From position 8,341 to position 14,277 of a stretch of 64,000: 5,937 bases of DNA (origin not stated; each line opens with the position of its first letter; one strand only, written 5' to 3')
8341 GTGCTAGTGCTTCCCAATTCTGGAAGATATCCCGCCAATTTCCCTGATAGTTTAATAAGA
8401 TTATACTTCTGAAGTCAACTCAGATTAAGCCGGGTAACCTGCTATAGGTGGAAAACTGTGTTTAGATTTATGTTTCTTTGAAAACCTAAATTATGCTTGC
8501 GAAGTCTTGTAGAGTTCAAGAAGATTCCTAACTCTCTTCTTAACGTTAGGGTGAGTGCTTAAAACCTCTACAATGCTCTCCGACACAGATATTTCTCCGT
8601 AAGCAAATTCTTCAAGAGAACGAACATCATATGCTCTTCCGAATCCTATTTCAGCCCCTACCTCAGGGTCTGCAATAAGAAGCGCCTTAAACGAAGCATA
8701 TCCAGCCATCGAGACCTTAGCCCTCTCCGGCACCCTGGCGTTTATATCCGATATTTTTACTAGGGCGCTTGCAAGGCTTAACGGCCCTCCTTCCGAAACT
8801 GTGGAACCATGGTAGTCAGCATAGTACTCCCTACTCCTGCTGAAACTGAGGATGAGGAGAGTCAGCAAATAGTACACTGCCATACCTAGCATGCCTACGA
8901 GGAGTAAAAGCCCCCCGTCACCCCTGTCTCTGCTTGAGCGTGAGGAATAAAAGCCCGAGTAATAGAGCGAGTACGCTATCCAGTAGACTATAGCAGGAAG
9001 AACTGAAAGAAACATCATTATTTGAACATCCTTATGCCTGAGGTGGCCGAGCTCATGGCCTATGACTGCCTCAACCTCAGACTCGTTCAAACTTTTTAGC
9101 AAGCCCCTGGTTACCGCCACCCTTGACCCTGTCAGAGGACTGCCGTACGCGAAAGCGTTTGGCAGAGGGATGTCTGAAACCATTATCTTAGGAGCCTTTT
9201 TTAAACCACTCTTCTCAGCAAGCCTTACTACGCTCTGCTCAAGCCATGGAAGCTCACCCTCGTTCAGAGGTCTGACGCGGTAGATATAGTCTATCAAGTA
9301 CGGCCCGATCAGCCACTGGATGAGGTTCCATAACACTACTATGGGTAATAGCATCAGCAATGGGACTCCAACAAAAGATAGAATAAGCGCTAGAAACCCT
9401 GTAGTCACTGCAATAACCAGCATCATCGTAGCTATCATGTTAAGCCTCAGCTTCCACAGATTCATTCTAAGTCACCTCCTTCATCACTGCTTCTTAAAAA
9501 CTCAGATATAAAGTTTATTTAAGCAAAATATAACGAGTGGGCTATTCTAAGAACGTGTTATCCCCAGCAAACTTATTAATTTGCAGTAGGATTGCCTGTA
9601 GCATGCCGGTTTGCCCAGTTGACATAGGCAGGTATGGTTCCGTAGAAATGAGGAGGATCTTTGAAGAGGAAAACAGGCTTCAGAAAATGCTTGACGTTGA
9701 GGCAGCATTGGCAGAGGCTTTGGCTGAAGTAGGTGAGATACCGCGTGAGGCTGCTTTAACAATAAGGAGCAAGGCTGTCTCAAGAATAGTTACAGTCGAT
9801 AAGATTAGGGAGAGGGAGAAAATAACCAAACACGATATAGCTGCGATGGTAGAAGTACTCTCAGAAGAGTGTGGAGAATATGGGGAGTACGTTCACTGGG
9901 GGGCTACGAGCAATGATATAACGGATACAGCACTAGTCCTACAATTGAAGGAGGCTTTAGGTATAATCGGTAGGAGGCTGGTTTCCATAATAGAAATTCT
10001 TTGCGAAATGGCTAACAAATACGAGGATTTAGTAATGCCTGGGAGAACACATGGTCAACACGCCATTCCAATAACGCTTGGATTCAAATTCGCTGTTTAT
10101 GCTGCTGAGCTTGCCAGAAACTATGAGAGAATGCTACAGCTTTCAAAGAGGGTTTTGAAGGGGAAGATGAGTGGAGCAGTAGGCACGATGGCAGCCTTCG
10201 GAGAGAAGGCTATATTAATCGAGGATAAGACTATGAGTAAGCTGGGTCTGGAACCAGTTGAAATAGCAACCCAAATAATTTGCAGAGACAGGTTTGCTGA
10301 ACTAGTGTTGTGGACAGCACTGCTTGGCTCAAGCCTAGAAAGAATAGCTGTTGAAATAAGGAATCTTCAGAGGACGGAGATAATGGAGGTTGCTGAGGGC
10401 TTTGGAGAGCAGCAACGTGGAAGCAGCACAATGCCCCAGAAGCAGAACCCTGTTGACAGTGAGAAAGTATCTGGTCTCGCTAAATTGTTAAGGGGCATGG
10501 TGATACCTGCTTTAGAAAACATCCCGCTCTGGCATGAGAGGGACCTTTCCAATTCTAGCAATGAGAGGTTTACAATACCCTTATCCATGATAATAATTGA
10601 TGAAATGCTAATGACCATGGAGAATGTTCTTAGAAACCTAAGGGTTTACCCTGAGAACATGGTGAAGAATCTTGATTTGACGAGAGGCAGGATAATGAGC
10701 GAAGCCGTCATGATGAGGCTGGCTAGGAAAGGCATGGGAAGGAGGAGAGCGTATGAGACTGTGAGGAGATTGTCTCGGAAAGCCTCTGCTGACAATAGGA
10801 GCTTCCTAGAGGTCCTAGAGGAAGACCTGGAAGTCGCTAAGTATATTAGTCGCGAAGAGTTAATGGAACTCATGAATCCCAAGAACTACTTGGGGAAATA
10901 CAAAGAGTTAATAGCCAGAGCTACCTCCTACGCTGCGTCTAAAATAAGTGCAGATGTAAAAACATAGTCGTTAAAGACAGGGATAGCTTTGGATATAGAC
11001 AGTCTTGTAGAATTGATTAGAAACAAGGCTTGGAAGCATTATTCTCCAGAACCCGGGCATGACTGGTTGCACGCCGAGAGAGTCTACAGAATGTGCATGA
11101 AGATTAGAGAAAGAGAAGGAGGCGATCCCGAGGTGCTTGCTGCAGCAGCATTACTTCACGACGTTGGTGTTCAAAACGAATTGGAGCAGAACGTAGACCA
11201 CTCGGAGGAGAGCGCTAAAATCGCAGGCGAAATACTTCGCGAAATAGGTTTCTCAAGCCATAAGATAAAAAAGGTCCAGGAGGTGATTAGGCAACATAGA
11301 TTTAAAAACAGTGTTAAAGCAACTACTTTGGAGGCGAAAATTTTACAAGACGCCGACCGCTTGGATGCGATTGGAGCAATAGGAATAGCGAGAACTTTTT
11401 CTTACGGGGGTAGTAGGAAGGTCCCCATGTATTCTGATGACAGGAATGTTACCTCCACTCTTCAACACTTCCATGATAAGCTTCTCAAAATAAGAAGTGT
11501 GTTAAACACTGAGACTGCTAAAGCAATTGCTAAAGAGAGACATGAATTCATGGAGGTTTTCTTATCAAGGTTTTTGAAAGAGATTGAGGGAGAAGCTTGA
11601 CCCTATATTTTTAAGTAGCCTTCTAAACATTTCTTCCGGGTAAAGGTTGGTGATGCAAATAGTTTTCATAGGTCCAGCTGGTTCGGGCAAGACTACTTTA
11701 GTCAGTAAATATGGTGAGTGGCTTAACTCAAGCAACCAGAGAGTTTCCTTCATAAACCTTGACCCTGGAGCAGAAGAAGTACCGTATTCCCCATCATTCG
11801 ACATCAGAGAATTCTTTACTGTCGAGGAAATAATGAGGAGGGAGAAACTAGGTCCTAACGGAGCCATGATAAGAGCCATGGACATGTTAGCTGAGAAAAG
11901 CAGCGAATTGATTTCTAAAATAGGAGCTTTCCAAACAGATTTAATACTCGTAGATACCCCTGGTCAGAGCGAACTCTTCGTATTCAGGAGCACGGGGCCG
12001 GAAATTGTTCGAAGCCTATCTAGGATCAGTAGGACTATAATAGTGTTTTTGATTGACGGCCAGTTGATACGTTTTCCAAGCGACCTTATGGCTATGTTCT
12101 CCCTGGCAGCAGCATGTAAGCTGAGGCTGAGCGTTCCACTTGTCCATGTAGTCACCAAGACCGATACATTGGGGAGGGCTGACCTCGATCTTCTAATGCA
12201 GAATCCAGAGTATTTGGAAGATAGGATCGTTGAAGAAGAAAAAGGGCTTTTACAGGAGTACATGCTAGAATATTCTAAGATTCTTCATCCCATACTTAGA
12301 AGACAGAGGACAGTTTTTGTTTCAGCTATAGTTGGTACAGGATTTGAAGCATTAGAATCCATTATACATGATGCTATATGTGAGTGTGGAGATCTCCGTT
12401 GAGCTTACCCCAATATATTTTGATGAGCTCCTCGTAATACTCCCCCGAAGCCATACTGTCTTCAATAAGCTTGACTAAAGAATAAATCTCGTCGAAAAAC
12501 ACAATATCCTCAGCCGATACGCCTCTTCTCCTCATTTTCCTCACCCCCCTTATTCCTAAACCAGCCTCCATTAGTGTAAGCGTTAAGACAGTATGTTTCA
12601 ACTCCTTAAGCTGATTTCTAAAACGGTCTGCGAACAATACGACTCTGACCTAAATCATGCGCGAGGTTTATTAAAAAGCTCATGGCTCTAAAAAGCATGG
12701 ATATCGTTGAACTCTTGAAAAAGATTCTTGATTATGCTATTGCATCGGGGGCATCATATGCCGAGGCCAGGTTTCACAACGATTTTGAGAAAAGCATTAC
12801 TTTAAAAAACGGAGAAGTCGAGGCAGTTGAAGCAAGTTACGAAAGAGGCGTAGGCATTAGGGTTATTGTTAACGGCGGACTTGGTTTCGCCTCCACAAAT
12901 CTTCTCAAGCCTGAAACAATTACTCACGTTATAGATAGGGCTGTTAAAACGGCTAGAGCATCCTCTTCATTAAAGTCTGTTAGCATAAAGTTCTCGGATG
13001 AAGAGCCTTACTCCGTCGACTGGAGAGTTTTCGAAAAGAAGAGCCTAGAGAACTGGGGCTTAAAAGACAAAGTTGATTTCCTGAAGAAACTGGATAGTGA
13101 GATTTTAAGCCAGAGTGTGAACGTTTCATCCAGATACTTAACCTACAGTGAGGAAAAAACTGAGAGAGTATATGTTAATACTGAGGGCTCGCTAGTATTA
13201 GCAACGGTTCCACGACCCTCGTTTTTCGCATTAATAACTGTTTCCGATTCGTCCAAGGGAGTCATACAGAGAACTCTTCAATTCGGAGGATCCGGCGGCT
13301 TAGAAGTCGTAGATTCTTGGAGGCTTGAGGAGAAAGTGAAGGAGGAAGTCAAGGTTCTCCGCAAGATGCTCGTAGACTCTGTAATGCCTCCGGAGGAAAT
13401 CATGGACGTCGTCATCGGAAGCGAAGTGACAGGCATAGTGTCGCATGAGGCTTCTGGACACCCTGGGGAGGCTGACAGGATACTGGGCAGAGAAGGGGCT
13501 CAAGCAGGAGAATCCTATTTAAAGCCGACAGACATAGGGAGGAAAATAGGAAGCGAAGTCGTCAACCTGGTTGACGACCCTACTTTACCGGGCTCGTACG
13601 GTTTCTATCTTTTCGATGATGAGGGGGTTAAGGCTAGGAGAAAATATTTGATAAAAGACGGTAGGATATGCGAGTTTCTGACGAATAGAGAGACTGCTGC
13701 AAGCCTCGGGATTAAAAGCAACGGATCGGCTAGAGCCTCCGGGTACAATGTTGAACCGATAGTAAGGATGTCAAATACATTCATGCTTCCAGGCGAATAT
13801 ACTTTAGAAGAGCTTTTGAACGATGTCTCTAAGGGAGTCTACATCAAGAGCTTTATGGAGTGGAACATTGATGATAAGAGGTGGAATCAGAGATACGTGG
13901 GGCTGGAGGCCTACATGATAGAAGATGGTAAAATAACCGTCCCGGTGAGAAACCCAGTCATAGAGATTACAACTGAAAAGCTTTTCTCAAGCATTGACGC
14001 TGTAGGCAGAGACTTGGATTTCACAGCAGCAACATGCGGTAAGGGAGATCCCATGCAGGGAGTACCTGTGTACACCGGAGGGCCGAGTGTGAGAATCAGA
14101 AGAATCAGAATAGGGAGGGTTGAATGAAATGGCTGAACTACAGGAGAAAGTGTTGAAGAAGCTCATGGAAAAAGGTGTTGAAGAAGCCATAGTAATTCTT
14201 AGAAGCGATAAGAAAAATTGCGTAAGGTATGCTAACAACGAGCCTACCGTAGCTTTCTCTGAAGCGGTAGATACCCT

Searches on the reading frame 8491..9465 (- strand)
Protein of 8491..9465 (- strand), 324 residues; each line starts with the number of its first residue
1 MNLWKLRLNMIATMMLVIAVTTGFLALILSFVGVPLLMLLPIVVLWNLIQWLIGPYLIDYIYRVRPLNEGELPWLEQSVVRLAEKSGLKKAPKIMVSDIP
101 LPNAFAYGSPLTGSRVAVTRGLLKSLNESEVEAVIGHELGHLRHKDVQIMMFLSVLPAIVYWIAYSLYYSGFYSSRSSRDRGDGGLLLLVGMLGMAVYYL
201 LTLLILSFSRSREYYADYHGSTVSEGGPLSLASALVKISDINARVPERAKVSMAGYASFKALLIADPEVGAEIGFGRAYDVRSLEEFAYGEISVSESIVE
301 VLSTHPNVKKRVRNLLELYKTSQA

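Call 55: search_protein_families(library=pfam, max_evalue=0.00001, proteins=[window:8491-9465:-])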
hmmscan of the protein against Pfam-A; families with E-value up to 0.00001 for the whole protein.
window:8491-9465:- (324 aa): 2 families
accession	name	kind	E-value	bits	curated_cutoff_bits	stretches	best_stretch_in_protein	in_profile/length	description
PF01435.24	Peptidase_M48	-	4.9e-38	131.3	20.3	1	73-317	5-184/186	Peptidase family M48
PF05569.17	Peptidase_M56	-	1e-07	31.9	31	1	50-162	115-223/296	BlaR1 peptidase M56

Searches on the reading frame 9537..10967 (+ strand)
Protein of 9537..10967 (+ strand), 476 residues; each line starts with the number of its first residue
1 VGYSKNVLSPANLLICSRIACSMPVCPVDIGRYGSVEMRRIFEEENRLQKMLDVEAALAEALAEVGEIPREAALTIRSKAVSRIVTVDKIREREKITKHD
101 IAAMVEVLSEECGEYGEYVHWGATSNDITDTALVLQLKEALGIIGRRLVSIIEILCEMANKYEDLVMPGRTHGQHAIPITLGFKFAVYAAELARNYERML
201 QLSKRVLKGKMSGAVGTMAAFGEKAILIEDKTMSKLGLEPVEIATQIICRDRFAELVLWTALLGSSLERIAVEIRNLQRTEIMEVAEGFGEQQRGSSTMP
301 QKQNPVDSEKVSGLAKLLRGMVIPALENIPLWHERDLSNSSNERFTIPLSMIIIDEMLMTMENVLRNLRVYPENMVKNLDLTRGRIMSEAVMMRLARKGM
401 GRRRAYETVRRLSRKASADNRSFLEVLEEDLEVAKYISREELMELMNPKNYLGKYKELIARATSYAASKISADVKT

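Call 55: search_protein_families(library=pfam, max_evalue=0.00001, proteins=[window:9537-10967:+])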
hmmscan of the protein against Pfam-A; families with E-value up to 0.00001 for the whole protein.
window:9537-10967:+ (476 aa): 3 families
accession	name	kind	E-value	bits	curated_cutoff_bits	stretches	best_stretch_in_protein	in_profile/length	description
PF00206.25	Lyase_1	-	2.6e-53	181.9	27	1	37-315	9-307/312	Lyase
PF10397.14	ADSL_C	-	4.2e-22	78.7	32.7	1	384-461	1-78/79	Adenylosuccinate lyase C-terminus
PF08328.16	ASL_C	-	8.2e-09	36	35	1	334-451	4-114/115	Adenylosuccinate lyase C-terminal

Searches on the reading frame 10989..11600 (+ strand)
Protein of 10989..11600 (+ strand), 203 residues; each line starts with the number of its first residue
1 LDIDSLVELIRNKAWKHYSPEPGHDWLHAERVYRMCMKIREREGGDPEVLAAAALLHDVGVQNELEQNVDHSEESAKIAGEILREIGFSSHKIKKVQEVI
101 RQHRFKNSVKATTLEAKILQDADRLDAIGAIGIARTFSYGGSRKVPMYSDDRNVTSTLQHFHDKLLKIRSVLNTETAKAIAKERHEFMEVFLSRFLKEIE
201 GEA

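Call 55: search_protein_families(library=pfam, max_evalue=0.00001, proteins=[window:10989-11600:+])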
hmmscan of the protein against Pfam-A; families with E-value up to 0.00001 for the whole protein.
window:10989-11600:+ (203 aa): 1 family
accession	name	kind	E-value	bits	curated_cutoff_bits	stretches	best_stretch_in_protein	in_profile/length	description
PF01966.28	HD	-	1.4e-16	61.2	22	1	28-127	4-115/116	HD domain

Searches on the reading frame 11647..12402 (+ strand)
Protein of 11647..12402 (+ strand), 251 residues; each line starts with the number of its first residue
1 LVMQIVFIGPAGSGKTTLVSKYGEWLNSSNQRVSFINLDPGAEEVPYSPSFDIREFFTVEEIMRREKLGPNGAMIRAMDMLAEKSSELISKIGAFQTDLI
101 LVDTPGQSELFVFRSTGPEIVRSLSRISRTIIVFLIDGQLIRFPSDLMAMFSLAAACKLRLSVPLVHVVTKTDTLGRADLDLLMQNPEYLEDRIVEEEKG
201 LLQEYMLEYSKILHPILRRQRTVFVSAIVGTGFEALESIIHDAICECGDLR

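Call 55: search_protein_families(library=pfam, max_evalue=0.00001, proteins=[window:11647-12402:+])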
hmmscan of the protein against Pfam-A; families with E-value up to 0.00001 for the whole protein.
window:11647-12402:+ (251 aa): 2 families
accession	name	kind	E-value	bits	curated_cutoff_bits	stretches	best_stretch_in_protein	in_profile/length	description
PF03029.23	ATP_bind_1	-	6.9e-55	186.9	27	1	7-245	1-239/240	Conserved hypothetical ATP binding protein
PF00448.28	SRP54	-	8.7e-06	25.9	22.7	0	4-39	3-38/196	SRP54-type protein, GTPase domain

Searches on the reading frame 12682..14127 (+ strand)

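Call 55: search_protein_families(library=pfam, max_evalue=0.00001, proteins=[window:12682-14127:+])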
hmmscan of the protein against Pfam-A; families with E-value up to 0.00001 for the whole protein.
window:12682-14127:+ (481 aa): 3 families
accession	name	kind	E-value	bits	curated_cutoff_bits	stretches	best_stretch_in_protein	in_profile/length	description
PF19289.4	PmbA_TldD_3rd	-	3.3e-56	190.4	22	1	241-478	4-219/220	PmbA/TldA metallopeptidase C-terminal domain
PF01523.21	PmbA_TldD_1st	-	4.2e-16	59.3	20.9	1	27-91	1-65/65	PmbA/TldA metallopeptidase domain 1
PF19290.4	PmbA_TldD_2nd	-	9.3e-10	39.4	20.9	1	122-223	3-102/109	PmbA/TldA metallopeptidase central domain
